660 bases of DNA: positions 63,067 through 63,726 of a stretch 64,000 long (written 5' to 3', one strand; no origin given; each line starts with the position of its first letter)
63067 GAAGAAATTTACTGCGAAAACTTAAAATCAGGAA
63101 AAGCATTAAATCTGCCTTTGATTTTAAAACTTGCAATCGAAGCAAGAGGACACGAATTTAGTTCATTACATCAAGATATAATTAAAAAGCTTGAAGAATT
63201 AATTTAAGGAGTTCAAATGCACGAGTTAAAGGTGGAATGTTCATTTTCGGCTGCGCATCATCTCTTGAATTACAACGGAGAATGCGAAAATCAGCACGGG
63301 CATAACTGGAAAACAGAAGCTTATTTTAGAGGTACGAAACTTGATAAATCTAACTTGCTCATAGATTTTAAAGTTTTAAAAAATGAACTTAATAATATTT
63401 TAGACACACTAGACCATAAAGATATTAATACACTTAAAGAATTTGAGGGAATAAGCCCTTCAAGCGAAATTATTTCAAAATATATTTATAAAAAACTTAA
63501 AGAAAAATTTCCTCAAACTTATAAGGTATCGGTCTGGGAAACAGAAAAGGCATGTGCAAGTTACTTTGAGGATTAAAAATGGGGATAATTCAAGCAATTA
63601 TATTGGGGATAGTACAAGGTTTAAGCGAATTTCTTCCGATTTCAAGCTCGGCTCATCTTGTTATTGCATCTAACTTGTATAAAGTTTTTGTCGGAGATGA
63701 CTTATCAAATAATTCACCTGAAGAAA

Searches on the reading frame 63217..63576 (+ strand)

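Call 47: search_protein_families(library=pfam, proteins=[window:63217-63576:+], max_evalue=0.001)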
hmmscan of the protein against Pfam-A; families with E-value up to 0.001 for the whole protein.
window:63217-63576:+ (119 aa): 1 family
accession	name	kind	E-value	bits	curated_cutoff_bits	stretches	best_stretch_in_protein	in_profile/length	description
PF01242.24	PTPS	-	9.4e-37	126.1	22.4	1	4-118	2-120/121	6-pyruvoyl tetrahydropterin synthase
